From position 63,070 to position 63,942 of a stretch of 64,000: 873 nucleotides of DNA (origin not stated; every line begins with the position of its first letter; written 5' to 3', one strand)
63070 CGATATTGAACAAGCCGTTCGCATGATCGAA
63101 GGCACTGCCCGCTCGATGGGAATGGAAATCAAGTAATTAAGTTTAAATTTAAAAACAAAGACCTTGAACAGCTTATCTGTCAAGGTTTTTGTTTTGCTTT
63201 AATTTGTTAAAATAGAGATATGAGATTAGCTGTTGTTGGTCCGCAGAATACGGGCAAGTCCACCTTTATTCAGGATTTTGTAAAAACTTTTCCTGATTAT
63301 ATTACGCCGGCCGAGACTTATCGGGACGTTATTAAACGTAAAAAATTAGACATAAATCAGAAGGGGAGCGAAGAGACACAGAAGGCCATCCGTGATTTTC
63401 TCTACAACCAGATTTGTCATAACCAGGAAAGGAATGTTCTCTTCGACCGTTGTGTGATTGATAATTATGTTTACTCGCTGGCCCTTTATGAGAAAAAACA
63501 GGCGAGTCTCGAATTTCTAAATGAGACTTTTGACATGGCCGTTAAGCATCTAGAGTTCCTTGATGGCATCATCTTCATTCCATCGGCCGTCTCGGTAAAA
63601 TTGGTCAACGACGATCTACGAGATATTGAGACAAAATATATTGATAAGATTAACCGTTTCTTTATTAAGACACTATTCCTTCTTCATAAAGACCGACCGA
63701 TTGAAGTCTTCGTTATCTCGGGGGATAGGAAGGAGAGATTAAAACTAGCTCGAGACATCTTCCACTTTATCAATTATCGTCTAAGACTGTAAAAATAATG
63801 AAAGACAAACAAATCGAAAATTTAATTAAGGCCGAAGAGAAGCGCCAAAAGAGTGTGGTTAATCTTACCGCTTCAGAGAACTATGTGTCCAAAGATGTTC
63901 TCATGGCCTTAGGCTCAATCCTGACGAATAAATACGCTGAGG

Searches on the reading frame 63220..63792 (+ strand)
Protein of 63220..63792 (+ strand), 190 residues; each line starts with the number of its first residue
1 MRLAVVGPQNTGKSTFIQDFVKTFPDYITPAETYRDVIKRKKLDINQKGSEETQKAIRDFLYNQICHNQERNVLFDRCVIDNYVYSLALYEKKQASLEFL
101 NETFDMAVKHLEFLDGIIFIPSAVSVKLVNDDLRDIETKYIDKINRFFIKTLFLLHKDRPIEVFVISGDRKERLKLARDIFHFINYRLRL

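Call 54: find_encoding_contigs(protein=window:63220-63792:+, flank=10000, max_places=2)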
Protein window:63220-63792:+ (190 aa): 6 contigs read that carry it; 2 places shown.
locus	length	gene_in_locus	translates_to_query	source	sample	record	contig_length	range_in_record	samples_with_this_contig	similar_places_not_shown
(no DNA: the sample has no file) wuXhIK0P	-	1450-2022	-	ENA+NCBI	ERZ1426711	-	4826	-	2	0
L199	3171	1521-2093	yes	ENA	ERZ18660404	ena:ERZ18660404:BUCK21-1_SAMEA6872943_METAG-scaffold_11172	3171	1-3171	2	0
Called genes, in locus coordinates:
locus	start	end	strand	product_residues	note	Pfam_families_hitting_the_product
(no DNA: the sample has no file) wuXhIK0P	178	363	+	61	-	PF00584:SecE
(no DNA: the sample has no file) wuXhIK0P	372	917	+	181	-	PF02357:NusG, PF00467:KOW (weak)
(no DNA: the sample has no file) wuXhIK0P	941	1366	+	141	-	PF03946:Ribosomal_L11_N, PF00298:Ribosomal_L11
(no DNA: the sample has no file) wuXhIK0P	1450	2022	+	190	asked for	PF13521:AAA_28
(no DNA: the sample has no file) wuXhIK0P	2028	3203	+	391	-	PF00464:SHMT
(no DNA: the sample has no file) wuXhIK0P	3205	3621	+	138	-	PF00692:dUTPase, PF22769:DCD (weak)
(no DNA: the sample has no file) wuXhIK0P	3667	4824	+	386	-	?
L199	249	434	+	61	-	PF00584:SecE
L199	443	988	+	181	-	PF02357:NusG, PF00467:KOW (weak)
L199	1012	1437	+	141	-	PF03946:Ribosomal_L11_N, PF00298:Ribosomal_L11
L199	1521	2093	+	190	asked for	PF13521:AAA_28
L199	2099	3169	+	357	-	?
